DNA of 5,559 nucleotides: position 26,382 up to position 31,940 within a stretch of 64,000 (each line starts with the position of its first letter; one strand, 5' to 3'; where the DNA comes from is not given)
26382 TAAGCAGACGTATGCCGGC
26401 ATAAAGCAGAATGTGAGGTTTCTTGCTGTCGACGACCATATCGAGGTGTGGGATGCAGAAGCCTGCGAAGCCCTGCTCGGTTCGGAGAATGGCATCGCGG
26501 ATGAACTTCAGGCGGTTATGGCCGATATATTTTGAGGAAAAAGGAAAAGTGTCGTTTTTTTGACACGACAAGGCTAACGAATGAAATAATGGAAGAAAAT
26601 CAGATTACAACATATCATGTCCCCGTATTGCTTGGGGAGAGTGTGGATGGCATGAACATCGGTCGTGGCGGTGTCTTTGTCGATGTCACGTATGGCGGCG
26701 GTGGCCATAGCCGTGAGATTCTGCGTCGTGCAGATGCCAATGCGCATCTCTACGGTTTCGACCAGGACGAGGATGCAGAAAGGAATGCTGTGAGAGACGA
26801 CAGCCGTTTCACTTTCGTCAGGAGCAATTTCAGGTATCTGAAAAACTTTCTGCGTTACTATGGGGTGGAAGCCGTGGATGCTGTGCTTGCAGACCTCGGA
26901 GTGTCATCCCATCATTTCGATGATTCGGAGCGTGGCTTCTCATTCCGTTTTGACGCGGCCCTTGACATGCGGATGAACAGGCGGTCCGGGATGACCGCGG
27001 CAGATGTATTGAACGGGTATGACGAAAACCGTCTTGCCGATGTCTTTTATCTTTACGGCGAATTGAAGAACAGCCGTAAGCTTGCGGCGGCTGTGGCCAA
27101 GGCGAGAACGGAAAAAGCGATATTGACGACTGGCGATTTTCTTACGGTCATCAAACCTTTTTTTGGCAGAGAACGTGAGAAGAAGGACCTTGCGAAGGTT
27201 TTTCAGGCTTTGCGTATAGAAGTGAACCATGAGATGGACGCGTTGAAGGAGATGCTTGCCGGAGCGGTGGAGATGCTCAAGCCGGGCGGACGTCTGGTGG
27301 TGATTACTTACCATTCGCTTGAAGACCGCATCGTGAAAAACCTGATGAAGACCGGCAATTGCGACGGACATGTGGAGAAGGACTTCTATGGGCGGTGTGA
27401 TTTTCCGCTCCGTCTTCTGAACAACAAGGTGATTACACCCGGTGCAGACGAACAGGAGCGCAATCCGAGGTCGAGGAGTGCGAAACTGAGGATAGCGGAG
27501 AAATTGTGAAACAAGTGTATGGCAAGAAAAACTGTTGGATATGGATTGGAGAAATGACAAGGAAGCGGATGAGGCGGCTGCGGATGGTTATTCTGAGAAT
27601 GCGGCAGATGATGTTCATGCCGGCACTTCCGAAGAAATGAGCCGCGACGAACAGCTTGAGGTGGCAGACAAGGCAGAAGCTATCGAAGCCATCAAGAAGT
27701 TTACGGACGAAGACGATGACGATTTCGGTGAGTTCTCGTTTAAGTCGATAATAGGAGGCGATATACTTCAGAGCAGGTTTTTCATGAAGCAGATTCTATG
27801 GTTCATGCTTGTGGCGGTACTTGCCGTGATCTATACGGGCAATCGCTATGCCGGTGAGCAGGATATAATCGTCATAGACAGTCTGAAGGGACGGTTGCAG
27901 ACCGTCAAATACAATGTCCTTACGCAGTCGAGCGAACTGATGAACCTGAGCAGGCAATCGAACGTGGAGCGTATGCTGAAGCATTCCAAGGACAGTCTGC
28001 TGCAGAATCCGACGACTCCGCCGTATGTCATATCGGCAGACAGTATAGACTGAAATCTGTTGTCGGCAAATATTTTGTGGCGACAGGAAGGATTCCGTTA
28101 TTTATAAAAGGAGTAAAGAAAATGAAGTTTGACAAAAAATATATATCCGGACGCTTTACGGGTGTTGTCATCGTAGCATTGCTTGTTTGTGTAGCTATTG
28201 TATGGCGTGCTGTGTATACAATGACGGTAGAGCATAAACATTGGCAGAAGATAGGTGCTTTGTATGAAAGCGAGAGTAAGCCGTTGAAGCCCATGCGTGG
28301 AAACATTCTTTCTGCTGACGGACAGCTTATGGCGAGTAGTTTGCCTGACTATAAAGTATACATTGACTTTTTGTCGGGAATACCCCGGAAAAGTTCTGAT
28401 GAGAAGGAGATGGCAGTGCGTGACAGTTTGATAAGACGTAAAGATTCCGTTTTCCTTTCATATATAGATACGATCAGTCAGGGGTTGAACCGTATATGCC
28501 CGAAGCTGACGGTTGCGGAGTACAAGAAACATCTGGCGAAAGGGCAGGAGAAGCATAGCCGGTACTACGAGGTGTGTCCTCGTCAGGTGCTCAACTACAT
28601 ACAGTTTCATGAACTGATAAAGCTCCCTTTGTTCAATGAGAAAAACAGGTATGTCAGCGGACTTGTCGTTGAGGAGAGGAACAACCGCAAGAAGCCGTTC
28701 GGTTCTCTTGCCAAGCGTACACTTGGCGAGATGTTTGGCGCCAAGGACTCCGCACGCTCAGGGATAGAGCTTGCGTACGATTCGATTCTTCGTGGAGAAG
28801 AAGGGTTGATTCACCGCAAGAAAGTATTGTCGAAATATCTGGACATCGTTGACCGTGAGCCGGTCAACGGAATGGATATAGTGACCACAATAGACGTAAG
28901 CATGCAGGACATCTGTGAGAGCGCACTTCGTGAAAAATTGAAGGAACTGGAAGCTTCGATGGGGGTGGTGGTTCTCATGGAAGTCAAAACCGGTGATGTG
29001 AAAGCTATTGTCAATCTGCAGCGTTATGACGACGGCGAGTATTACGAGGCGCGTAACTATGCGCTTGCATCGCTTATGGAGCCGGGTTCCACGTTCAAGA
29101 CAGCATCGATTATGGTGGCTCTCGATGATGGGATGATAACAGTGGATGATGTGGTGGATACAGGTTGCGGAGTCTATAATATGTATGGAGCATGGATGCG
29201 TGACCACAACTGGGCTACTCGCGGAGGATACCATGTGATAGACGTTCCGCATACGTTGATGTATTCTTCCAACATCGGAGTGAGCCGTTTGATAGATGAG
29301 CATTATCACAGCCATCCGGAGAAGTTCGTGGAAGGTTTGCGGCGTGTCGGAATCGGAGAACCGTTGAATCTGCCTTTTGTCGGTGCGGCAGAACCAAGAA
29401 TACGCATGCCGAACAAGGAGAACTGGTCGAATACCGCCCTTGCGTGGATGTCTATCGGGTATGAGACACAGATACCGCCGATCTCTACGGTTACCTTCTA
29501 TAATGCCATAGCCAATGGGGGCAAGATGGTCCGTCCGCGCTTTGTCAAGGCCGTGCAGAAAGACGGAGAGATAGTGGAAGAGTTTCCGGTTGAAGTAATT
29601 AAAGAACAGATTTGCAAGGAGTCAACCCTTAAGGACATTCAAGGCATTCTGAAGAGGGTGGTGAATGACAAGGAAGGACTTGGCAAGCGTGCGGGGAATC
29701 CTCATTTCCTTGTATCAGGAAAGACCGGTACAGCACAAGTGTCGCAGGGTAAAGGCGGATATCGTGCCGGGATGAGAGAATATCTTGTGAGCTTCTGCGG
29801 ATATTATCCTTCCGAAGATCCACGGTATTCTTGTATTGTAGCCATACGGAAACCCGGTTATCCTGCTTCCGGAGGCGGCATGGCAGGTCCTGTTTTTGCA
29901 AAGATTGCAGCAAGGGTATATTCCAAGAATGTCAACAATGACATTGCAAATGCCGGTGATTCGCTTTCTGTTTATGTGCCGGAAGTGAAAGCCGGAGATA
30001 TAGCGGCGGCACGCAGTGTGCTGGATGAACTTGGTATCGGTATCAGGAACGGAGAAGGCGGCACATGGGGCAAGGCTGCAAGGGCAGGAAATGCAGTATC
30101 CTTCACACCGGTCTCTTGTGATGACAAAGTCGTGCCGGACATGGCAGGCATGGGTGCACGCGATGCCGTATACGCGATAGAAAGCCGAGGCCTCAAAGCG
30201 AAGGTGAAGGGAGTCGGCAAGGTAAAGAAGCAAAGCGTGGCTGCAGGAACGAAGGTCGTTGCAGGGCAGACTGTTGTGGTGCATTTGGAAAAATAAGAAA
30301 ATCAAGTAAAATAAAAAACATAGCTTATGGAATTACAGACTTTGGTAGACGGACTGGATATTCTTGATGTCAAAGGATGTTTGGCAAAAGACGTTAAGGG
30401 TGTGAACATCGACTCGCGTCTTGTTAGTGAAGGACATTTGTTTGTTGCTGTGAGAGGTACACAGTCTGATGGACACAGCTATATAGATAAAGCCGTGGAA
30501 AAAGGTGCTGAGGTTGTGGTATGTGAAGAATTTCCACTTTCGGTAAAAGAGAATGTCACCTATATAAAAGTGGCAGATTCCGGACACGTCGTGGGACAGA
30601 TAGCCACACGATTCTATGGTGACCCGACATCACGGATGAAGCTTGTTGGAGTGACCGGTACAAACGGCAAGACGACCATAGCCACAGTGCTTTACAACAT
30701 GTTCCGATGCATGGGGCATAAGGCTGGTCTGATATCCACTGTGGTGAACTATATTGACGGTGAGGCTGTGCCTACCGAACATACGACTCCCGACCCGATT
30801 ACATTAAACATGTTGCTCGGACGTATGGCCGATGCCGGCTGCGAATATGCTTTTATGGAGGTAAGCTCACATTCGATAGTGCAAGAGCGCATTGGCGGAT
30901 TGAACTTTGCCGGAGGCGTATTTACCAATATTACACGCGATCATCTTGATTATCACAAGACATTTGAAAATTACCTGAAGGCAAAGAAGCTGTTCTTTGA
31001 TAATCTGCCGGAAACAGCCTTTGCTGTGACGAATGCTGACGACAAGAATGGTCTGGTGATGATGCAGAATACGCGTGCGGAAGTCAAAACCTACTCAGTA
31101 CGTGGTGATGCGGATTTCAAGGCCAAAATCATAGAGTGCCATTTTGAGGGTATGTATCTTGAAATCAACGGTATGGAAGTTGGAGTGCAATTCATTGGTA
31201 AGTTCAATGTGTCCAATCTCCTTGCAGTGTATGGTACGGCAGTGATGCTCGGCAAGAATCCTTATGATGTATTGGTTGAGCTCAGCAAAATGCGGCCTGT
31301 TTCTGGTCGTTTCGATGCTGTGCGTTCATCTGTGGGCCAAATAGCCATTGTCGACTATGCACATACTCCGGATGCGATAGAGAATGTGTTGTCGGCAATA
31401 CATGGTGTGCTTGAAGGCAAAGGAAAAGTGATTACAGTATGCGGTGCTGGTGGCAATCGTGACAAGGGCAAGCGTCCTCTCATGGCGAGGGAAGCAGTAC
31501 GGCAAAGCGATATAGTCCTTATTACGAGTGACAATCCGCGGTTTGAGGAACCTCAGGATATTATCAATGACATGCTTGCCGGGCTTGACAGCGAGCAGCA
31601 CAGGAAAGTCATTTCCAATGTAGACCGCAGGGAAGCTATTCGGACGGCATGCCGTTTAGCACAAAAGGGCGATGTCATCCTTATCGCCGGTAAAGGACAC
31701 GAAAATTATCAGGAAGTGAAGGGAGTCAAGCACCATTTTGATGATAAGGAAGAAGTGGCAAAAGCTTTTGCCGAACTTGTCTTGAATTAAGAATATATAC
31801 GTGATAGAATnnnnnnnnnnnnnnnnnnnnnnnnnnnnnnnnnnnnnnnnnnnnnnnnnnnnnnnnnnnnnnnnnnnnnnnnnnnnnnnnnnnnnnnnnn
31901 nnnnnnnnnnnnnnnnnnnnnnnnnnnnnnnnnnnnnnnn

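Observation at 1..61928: One 0.8-1.2 kb noncoding element is present nine times and fills about one eighth of the window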

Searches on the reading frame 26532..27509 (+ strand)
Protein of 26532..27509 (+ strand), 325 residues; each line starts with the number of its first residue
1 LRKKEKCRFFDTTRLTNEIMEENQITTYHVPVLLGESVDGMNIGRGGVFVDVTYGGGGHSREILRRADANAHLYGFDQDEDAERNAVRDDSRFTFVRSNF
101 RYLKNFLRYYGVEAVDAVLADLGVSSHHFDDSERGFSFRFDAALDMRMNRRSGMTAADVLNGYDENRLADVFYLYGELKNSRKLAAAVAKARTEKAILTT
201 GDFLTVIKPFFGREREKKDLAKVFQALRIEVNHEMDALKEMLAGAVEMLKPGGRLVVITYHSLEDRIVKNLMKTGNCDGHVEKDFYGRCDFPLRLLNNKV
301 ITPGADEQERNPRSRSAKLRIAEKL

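Call 10: search_protein_families(library=pfam, proteins=[window:26532-27509:+])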
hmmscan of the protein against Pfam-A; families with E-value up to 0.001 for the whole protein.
window:26532-27509:+ (325 aa): 2 families
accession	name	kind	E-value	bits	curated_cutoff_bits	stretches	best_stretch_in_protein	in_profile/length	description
PF01795.25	Methyltransf_5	-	1.2e-94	317.7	27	1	28-324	3-308/309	MraW methylase family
PF01728.25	FtsJ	-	2.9e-08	34.3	24.1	1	41-166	16-146/181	FtsJ-like methyltransferase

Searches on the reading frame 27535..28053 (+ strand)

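Call 95: search_protein_families(library=pfam, proteins=[window:27535-28053:+])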
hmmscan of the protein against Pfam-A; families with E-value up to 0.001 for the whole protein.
window:27535-28053:+ (172 aa): 1 family
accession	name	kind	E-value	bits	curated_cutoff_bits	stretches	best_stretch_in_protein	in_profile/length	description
PF19579.4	FtsL_2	-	1.6e-13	50.8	24.6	1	71-168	2-96/100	Bacteriodetes cell division protein (FtsL-like)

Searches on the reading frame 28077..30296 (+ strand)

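Call 10: search_protein_families(library=pfam, proteins=[window:28077-30296:+])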
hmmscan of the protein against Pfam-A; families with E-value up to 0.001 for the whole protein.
window:28077-30296:+ (739 aa): 3 families
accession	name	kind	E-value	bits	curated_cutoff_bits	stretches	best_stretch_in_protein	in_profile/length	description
PF00905.27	Transpeptidase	-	2.2e-53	181.8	22.1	1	296-611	1-298/299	Penicillin binding protein transpeptidase domain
PF03793.24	PASTA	-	1.1e-11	44.9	23.2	1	685-738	2-63/64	PASTA domain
PF03717.20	PBP_dimer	-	8.6e-11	43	24.4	1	70-245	2-165/180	Penicillin-binding Protein dimerisation domain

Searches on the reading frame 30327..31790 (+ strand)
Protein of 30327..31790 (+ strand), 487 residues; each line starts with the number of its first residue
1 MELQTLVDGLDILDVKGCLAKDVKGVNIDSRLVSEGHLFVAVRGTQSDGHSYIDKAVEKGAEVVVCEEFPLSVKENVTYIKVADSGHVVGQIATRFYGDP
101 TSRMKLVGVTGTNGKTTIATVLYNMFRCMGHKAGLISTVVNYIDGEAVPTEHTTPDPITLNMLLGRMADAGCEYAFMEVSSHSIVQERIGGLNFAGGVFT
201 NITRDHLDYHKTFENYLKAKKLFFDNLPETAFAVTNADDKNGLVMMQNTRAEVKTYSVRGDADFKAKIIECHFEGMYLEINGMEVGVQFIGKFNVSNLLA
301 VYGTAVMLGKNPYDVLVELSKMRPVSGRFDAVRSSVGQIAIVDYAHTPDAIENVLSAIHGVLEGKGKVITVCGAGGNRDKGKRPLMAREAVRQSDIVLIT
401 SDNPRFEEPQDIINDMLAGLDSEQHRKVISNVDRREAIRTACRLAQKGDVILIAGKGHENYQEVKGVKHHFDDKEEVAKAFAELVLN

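Call 95: search_protein_families(library=pfam, proteins=[window:30327-31790:+])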
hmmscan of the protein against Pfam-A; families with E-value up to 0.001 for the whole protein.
window:30327-31790:+ (487 aa): 3 families
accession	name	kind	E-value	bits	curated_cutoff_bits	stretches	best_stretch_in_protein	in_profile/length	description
PF08245.18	Mur_ligase_M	-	7.7e-55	186.4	24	1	109-304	1-199/200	Mur ligase middle domain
PF02875.26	Mur_ligase_C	-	1.1e-27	97.8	28.4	1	327-457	1-127/127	Mur ligase, glutamate ligase domain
PF01225.30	Mur_ligase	-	1.3e-12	48.4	21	1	23-97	2-95/95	Mur ligase family, catalytic domain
